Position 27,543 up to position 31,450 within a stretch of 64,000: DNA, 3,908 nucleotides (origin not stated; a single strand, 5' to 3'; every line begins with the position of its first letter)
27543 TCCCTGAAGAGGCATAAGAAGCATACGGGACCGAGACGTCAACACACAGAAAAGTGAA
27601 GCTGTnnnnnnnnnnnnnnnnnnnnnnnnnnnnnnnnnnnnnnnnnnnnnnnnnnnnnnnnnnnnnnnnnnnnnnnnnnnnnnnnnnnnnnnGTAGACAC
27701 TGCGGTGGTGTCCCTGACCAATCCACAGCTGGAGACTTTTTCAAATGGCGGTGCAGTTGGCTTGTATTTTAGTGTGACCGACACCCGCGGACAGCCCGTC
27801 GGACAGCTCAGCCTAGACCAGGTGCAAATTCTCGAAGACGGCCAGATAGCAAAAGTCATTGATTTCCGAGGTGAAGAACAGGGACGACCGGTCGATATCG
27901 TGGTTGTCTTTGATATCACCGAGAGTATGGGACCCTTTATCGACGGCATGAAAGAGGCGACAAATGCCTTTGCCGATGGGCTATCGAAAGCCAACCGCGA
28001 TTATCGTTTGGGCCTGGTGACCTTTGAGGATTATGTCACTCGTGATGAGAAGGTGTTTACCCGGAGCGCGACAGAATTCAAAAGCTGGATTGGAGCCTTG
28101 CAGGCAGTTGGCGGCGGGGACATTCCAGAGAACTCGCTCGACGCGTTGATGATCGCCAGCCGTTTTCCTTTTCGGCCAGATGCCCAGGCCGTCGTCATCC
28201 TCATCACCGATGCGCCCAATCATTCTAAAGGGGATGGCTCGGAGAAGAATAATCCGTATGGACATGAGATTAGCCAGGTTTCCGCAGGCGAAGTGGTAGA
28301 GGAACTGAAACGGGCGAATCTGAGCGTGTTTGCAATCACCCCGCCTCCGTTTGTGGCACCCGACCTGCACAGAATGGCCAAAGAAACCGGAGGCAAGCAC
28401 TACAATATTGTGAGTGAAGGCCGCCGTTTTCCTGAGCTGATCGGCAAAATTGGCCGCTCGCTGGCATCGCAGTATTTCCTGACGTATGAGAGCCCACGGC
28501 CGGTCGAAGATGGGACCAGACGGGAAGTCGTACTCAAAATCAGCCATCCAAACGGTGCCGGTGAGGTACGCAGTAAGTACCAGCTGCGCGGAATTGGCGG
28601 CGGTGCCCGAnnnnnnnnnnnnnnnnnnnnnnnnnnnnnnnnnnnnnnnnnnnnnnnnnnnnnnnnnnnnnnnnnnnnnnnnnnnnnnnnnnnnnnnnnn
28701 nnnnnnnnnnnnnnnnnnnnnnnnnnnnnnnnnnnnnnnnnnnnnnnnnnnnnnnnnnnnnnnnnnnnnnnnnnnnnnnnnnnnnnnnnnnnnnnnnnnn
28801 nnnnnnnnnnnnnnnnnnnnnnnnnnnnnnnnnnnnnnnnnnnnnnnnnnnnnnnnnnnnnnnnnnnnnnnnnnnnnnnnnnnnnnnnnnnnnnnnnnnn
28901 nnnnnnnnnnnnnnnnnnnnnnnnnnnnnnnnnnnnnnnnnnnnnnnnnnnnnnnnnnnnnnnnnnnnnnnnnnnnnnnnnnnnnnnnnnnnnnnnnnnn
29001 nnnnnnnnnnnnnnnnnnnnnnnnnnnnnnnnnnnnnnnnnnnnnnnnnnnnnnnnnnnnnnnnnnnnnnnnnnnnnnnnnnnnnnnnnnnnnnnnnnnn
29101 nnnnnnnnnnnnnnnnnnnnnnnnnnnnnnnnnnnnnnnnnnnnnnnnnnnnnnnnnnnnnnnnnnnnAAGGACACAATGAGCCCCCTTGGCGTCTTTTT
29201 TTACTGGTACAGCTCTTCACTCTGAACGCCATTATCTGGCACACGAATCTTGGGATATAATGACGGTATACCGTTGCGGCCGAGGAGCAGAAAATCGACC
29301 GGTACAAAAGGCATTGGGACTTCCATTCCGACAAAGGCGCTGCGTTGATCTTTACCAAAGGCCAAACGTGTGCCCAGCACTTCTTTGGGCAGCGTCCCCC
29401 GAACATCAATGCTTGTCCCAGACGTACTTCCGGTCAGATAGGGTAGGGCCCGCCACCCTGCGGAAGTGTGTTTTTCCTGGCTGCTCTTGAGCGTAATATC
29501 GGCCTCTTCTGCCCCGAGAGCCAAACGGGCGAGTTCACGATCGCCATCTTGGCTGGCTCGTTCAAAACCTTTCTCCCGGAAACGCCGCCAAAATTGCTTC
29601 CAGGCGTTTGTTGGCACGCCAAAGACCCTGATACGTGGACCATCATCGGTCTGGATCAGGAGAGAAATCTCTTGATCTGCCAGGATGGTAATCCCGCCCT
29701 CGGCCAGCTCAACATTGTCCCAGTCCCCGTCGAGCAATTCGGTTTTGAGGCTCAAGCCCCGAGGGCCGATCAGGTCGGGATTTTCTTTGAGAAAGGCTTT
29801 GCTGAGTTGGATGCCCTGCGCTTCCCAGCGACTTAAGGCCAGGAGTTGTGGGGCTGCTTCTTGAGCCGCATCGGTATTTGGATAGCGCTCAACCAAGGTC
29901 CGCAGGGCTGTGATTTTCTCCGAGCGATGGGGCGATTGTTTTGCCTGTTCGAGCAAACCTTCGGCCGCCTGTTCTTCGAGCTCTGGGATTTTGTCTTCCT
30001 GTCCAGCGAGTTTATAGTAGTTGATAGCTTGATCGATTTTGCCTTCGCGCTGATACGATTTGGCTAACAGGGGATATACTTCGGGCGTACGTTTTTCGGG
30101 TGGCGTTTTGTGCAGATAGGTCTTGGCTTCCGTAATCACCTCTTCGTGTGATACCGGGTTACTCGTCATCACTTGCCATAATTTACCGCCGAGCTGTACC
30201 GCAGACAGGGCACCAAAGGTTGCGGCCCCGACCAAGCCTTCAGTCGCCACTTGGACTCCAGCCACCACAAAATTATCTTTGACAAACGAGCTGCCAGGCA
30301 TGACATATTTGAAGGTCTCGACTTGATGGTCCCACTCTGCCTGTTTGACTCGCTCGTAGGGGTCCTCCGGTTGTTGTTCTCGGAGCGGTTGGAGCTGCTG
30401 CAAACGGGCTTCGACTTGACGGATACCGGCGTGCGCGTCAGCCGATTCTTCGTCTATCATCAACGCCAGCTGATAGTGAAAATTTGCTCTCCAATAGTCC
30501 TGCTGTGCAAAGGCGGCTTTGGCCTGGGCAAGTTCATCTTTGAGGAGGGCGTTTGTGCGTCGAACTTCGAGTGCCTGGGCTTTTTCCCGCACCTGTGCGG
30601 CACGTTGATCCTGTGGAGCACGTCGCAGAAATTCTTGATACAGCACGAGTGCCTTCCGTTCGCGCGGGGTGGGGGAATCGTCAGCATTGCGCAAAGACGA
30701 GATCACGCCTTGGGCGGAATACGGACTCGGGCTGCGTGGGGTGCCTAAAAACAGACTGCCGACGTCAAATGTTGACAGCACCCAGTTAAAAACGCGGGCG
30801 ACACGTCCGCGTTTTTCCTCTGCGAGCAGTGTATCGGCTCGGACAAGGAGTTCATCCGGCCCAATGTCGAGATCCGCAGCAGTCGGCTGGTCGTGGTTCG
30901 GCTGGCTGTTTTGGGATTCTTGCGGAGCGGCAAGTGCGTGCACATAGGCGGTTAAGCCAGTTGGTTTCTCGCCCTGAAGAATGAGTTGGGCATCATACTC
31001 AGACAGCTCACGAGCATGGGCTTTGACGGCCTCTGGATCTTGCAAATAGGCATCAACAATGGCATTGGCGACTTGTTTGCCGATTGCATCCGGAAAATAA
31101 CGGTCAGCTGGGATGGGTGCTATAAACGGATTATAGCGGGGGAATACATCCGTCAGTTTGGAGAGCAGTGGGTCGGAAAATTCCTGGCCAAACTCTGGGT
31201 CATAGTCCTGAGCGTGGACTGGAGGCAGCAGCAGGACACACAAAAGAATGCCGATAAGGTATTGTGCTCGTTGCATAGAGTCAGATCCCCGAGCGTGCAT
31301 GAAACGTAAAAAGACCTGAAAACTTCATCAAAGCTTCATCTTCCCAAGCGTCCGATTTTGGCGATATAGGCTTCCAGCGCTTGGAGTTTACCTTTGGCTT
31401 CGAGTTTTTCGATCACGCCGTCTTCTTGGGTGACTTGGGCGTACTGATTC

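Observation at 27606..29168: Signal-peptide vWA ectodomain tethered by one TM helix to a cytoplasmic FHA domain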

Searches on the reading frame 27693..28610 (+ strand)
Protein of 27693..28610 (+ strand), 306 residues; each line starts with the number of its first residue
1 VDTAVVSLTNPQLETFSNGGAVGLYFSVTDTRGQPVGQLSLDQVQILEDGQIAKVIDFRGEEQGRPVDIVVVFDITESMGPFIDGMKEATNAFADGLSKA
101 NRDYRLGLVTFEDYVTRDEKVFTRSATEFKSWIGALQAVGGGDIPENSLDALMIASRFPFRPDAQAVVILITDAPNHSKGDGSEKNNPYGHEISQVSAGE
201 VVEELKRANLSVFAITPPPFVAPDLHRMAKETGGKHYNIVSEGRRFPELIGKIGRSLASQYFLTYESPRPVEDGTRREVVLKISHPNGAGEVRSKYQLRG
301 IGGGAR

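Call 54: search_solved_structures(query=window:27693-28610:+, max_evalue=0.01, show_alignments=3)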
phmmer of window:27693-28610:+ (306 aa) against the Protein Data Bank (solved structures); distinct sequences matched with E-value up to 0.01: 6.
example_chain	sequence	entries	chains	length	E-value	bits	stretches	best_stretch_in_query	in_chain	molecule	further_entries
9ind_B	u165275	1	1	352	0.0028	20.3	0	121-181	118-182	Integrin beta-8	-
8vsd_B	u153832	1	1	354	0.0029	20.3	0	121-180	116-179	Integrin beta-8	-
8tcf_B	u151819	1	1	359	0.0032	20.1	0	121-181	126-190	Integrin beta-8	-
6om2_B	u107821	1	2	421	0.0049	19.5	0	121-181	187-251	Integrin beta-8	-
6om1_B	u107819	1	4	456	0.0063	19.1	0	121-181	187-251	Integrin beta-8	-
7y1t_B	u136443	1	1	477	0.0072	18.9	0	121-179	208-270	Integrin beta-8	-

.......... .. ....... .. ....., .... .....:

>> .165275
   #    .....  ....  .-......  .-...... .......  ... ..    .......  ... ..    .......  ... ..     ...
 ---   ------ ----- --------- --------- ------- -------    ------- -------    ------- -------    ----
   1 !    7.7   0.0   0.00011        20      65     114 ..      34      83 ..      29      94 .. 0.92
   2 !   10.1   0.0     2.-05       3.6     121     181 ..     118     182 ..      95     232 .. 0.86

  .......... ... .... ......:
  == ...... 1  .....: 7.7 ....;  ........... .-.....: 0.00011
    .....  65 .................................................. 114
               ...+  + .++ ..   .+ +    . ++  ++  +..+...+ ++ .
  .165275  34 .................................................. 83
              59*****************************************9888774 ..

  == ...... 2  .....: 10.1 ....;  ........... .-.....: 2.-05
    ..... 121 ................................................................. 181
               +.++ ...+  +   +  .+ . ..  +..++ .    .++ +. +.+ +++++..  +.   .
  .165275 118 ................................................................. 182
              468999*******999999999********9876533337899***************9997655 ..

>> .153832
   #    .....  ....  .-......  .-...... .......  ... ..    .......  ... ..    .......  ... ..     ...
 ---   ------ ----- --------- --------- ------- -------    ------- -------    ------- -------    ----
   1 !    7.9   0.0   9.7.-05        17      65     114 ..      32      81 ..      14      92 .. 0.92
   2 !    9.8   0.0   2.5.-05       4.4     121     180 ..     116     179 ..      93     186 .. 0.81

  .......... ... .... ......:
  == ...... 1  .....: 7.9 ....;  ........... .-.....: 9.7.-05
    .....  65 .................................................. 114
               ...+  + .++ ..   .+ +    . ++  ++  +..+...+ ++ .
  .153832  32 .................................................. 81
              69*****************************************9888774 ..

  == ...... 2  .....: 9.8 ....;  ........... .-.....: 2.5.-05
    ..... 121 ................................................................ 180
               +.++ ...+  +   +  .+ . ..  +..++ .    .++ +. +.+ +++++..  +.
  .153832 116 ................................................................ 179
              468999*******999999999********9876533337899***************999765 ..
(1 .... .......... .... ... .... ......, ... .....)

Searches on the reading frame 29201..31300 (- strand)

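Call 7: search_protein_families(library=pfam, proteins=[window:29201-31300:-], max_evalue=0.01)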
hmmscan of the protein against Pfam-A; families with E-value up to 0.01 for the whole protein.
window:29201-31300:- (699 aa): 1 family
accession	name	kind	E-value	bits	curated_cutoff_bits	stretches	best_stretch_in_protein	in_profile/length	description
PF07720.18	TPR_3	-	0.0081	16.7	20.7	0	412-432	7-27/34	Tetratricopeptide repeat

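Call 45: search_protein_families(library=ncbifam, proteins=[window:29201-31300:-], max_evalue=0.001)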
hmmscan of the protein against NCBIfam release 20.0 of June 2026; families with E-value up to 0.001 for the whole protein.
window:29201-31300:- (699 aa): 1 family
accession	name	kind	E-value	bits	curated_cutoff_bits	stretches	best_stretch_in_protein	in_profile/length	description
TIGR02795.1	tol_pal_ybgF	equivalog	9.8e-05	22.9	90.1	1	388-485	21-118/119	tol-pal system protein YbgF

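Call 58: search_protein_families(library=pfam, proteins=[window:29201-31300:-], max_evalue=1)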
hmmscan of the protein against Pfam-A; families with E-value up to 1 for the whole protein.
window:29201-31300:- (699 aa): 5 families
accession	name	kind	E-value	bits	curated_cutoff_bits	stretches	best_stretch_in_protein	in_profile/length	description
PF07720.18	TPR_3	-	0.0081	16.7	20.7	1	412-432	7-27/34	Tetratricopeptide repeat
PF07719.23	TPR_2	-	0.045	14.3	27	1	411-432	6-27/34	Tetratricopeptide repeat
PF13174.12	TPR_6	-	0.06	14.5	26.3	0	412-430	6-24/33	Tetratricopeptide repeat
PF13181.12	TPR_8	-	0.088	13.5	25.7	1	408-432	3-27/34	Tetratricopeptide repeat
PF18642.6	IMPa_helical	-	0.13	13.3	26.7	1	232-285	38-91/109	Immunomodulating metalloprotease helical domain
